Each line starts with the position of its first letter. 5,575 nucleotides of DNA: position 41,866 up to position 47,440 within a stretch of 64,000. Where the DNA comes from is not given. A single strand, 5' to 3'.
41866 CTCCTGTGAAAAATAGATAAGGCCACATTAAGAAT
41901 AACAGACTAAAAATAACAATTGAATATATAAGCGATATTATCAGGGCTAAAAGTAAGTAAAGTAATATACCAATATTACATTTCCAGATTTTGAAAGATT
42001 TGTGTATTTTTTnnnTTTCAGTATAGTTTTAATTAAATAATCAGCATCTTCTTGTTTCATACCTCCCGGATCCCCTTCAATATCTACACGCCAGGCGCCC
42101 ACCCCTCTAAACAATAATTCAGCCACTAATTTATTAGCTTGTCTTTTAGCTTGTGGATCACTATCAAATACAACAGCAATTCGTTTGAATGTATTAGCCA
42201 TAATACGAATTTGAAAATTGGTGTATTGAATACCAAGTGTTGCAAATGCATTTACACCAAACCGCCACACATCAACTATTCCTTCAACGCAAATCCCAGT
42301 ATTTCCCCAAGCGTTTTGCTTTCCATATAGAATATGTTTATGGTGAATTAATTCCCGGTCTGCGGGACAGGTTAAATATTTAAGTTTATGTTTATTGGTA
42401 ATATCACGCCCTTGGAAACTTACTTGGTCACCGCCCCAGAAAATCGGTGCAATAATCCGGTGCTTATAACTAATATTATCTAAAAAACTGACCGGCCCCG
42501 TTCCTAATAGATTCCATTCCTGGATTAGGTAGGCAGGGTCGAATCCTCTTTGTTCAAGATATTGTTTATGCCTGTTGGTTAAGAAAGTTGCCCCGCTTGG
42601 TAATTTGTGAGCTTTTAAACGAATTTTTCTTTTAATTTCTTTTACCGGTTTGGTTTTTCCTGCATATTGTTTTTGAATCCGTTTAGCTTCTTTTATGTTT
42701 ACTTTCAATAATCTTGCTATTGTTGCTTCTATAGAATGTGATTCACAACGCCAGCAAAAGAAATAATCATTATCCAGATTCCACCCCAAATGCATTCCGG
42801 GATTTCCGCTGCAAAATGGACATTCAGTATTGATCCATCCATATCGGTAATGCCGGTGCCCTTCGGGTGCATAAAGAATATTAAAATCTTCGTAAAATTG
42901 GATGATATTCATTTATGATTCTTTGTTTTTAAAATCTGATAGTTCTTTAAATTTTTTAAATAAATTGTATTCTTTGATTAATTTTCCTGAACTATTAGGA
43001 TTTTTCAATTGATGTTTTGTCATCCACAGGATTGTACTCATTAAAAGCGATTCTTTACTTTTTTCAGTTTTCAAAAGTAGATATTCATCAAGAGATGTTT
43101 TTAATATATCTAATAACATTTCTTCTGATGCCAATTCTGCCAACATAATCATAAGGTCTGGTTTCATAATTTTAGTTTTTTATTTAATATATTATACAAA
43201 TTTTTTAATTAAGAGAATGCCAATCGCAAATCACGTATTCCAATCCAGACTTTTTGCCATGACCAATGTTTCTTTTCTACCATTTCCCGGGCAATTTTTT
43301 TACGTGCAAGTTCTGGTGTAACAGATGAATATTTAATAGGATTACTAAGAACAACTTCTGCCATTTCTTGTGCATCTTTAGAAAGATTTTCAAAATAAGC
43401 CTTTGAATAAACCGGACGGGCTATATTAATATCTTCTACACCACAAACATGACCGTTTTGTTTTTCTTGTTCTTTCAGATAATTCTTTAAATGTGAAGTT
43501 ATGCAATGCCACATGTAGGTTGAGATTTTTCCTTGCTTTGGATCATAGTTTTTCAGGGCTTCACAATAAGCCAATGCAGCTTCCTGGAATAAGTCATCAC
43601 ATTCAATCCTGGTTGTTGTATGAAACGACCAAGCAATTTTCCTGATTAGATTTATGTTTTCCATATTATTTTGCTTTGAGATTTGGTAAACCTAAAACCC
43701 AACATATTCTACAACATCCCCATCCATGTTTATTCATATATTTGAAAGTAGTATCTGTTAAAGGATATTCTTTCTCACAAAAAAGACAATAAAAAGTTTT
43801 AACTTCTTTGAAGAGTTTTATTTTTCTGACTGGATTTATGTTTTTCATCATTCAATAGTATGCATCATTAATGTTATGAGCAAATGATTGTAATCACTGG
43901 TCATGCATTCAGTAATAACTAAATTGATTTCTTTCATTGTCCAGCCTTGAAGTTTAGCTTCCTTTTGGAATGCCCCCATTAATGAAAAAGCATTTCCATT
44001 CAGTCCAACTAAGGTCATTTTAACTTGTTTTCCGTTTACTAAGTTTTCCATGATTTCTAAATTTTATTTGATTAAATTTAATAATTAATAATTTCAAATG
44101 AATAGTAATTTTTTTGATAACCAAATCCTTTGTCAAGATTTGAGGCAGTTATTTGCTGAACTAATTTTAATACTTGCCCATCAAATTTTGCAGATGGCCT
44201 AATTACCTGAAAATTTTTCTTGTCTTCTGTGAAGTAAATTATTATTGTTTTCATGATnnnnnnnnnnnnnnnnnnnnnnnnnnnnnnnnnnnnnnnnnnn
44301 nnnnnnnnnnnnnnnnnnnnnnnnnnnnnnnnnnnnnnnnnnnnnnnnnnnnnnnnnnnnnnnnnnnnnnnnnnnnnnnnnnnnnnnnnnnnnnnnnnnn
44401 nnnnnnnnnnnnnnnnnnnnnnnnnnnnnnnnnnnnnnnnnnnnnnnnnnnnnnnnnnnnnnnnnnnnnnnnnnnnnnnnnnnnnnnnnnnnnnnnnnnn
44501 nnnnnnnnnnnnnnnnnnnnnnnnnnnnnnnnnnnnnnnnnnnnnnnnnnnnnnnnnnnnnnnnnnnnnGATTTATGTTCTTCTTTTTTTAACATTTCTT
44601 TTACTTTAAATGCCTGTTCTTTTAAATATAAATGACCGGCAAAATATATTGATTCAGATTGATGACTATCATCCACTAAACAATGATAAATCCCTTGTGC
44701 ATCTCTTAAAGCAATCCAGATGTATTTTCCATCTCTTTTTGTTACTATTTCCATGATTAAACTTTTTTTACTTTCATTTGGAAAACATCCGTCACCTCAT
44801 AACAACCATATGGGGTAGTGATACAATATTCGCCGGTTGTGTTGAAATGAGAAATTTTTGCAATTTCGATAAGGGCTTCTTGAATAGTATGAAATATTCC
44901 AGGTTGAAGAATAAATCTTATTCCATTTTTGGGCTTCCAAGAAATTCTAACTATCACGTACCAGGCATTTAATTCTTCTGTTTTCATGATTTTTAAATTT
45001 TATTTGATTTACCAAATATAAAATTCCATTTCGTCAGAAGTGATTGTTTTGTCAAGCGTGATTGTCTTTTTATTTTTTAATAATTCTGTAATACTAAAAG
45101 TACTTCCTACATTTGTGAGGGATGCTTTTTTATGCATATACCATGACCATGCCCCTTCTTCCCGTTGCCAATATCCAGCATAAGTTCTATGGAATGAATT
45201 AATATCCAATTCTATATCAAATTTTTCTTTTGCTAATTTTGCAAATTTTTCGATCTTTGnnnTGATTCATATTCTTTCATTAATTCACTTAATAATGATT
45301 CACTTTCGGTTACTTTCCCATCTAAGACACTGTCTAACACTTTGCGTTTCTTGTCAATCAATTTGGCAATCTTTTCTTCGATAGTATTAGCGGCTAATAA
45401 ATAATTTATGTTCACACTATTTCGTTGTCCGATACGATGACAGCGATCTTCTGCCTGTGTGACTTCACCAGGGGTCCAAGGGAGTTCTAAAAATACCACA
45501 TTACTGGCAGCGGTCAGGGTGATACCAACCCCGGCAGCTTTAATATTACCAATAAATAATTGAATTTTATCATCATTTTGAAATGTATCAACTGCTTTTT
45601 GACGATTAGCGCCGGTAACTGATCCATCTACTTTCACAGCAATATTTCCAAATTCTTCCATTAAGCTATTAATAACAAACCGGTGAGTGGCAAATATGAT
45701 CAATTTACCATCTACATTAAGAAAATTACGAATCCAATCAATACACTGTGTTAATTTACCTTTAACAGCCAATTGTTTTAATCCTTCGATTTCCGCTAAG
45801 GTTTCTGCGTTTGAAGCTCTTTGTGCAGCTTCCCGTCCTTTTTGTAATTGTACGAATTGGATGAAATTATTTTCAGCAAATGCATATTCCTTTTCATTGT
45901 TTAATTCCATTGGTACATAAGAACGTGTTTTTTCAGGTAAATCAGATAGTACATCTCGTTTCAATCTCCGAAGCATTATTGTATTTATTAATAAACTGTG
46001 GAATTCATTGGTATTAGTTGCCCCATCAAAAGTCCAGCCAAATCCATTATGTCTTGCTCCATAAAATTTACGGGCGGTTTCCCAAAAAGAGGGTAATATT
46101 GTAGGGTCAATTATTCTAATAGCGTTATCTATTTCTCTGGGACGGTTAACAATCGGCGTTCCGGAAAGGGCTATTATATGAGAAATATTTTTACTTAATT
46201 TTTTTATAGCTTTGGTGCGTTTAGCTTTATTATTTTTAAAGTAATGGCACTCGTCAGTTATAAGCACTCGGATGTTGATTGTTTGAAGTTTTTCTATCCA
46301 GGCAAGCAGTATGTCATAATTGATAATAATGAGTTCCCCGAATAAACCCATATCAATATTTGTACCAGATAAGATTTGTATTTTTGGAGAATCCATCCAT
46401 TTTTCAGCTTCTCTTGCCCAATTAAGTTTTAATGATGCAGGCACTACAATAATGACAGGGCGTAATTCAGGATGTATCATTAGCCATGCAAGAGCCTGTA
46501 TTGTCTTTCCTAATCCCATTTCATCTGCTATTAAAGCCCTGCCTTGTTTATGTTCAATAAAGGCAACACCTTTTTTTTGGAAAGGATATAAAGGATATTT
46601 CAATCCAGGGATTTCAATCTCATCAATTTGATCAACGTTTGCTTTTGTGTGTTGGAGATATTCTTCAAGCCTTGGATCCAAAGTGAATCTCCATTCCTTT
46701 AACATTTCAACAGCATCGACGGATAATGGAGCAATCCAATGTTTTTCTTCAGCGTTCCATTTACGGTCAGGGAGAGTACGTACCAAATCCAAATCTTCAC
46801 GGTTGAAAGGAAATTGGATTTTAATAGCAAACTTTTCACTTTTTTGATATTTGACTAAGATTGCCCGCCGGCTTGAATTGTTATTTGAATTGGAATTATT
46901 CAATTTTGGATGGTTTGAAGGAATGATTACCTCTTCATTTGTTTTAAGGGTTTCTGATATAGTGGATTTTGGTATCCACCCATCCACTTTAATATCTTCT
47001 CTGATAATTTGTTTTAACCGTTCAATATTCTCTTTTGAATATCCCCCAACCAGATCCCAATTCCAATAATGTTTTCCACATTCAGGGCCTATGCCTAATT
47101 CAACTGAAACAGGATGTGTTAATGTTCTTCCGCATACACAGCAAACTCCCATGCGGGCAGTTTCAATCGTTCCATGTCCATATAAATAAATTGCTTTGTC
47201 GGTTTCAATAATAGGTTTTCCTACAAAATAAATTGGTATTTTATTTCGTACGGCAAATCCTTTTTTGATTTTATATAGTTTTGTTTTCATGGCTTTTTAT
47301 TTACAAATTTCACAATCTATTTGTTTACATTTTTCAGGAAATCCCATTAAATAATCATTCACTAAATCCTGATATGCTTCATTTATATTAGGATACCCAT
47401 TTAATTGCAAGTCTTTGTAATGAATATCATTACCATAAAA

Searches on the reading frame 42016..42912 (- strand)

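Call 58: search_protein_families(library=pfam, proteins=[window:42016-42912:-], max_evalue=0.001)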
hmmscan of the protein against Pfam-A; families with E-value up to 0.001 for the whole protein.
window:42016-42912:- (299 aa): 2 families
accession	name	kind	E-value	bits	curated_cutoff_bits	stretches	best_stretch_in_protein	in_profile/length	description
PF08275.17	DNAG_N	-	1.2e-05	25.9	26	1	142-200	70-126/128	DNA primase catalytic core, N-terminal domain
PF13155.12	Toprim_2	-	0.00012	22.8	22.1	1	209-278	3-78/88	Toprim-like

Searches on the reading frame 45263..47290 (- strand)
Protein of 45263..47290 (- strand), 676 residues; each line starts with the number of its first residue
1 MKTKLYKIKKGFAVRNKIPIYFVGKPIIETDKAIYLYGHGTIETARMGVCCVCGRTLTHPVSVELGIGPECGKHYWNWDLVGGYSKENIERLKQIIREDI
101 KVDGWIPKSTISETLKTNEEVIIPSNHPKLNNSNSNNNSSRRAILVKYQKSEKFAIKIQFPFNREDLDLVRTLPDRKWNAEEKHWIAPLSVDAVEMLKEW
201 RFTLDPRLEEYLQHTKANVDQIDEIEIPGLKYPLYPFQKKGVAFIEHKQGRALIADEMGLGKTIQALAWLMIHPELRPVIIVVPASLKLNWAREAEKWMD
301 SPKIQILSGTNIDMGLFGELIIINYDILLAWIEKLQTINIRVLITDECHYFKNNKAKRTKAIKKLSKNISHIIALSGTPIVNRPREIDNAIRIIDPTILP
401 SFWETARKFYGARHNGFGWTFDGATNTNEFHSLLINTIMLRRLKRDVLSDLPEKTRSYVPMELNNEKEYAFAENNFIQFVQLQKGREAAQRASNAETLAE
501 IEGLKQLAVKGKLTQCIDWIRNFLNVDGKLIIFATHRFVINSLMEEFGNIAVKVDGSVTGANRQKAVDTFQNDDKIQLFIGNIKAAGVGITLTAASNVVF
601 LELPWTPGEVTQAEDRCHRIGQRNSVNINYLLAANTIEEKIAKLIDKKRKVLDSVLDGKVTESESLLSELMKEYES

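Call 58: search_protein_families(library=pfam, proteins=[window:45263-47290:-], max_evalue=0.001)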
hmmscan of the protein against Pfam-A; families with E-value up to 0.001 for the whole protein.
window:45263-47290:- (676 aa): 5 families
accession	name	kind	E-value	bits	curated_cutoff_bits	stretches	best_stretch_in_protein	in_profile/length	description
PF00176.29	SNF2-rel_dom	-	1.3e-34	120.1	24.9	1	237-501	1-278/290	SNF2-related domain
PF00271.37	Helicase_C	-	4.5e-15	56.3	23.5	1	520-621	6-110/110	Helicase conserved C-terminal domain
PF19474.4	DUF6011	-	1.7e-10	40.7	26.6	1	48-74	9-35/37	Family of unknown function (DUF6011)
PF04851.21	ResIII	-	7e-08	33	22.5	1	242-380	12-163/164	Type III restriction enzyme, res subunit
PF00270.35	DEAD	-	1.5e-07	31.7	26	1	236-383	2-163/167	DEAD/DEAH box helicase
